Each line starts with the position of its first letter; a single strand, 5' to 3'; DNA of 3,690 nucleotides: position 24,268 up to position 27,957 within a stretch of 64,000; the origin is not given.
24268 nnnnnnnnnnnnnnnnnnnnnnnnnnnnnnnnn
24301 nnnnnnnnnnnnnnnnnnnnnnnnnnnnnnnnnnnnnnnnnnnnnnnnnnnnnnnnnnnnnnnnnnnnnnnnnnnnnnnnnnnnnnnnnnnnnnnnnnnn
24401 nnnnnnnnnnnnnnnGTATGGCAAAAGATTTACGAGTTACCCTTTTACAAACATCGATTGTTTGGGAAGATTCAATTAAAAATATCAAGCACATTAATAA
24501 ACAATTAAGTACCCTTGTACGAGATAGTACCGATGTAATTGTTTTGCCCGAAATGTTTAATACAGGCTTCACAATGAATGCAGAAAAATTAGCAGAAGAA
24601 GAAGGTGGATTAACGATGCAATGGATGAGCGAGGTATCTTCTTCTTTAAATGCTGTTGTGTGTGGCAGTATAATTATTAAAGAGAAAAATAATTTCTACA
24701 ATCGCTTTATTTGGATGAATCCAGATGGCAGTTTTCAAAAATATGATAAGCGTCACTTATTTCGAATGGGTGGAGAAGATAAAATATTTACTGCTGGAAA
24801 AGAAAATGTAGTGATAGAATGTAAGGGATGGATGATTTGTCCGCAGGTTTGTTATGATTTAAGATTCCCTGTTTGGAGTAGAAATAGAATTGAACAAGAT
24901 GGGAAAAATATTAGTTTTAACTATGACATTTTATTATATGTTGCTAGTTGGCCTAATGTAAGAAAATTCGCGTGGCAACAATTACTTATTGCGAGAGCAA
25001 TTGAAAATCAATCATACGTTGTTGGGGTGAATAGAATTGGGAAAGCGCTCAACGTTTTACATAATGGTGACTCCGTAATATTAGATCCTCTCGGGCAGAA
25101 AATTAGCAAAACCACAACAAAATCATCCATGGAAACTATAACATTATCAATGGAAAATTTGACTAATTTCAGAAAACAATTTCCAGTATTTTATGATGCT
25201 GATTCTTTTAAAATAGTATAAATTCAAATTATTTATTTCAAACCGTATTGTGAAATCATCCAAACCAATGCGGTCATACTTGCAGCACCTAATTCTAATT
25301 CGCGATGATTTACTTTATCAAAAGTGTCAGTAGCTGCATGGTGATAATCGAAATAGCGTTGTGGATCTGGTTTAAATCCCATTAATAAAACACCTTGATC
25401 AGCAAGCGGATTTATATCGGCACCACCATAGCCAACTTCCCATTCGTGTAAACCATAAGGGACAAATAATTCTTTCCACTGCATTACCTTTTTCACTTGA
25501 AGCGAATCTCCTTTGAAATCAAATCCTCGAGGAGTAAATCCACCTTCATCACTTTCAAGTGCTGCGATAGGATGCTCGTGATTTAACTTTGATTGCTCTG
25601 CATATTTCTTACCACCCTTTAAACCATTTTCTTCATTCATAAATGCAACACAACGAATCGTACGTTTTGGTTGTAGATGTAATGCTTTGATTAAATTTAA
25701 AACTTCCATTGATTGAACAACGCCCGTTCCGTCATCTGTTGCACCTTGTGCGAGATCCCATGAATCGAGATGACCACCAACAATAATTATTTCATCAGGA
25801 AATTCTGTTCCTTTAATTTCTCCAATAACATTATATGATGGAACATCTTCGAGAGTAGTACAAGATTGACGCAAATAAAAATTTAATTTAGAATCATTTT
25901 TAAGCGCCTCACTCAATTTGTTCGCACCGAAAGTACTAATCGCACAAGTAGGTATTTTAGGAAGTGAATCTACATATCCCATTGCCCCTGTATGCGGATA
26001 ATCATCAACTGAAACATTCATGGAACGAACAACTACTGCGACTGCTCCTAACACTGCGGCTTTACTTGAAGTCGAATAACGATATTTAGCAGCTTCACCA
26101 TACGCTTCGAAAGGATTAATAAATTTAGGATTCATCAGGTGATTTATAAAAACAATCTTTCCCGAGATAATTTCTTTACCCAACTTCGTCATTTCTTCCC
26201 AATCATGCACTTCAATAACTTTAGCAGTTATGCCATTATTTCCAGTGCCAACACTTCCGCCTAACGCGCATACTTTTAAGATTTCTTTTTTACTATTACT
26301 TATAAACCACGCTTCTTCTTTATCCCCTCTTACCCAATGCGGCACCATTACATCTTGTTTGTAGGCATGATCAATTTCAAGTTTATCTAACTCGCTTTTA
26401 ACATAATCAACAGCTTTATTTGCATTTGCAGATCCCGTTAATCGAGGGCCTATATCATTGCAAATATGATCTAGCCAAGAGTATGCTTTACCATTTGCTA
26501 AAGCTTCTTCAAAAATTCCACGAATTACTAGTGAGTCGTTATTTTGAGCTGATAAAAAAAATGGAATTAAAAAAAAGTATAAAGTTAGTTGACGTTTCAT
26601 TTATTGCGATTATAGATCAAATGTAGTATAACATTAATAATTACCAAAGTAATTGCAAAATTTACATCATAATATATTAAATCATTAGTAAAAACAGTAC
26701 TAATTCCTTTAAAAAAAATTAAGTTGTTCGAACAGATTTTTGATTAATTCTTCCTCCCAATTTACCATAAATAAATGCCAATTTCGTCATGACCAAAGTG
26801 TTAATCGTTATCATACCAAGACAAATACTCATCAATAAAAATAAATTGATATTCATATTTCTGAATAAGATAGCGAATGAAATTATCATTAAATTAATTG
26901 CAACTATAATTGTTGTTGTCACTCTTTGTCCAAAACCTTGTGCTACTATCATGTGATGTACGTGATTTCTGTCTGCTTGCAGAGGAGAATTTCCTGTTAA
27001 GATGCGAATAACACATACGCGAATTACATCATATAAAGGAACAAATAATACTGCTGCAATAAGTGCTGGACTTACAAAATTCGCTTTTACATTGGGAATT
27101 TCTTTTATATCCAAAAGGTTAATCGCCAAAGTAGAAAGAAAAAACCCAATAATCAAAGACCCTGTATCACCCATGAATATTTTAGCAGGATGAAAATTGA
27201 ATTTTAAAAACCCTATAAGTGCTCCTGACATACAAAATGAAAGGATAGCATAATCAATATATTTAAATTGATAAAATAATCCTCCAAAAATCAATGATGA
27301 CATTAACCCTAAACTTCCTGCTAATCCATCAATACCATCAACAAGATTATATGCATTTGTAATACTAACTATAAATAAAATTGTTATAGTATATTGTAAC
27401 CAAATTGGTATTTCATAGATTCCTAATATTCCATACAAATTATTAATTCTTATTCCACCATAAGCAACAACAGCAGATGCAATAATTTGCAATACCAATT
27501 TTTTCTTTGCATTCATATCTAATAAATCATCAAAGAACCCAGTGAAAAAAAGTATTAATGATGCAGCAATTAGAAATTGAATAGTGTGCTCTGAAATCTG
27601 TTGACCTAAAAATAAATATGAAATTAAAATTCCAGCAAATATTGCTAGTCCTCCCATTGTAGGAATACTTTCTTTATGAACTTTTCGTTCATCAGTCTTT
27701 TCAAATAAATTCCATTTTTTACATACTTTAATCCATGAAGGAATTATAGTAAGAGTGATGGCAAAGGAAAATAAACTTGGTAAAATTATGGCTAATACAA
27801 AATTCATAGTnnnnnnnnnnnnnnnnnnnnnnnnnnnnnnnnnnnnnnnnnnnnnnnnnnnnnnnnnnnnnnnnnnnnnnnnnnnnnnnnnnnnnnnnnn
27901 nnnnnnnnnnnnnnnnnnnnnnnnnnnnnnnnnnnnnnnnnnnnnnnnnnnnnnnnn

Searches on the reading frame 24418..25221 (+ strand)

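Call 48: search_protein_families(library=pfam, proteins=[window:24418-25221:+], max_evalue=0.001)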
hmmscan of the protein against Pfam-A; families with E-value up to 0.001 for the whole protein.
window:24418-25221:+ (267 aa): 1 family
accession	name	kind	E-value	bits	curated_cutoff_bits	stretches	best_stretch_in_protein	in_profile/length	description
PF00795.27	CN_hydrolase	-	2e-34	119.6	23.2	1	6-244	1-247/256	Carbon-nitrogen hydrolase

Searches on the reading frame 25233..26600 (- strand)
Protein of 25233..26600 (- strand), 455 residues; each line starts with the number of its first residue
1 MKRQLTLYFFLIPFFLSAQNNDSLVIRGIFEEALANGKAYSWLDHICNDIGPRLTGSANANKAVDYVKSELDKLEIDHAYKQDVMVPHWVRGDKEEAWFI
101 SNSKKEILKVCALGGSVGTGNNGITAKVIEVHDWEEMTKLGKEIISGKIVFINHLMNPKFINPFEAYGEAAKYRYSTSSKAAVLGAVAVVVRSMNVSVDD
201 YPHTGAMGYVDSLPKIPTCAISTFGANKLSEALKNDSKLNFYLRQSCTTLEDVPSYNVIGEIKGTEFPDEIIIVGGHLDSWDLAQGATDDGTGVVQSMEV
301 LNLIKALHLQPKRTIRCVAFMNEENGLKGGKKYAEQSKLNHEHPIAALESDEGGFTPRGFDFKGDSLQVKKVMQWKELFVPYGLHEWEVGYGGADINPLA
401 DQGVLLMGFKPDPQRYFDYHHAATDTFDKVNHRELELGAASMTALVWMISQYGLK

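Call 48: search_protein_families(library=pfam, proteins=[window:25233-26600:-], max_evalue=0.001)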
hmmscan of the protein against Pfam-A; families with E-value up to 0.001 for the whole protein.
window:25233-26600:- (455 aa): 2 families
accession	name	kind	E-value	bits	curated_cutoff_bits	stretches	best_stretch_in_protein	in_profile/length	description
PF04389.22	Peptidase_M28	-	2.2e-26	93.2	21.3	1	257-436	1-183/193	Peptidase family M28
PF01546.33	Peptidase_M20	-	3.8e-06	27.4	24.6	1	284-344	30-89/206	Peptidase family M20/M25/M40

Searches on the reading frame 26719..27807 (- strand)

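Call 48: search_protein_families(library=pfam, proteins=[window:26719-27807:-], max_evalue=0.001)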
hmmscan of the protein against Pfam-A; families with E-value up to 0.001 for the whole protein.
window:26719-27807:- (362 aa): 1 family
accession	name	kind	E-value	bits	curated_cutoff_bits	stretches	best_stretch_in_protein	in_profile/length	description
PF00953.26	Glycos_transf_4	-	7.4e-42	143.5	27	1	79-230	4-158/160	Glycosyl transferase family 4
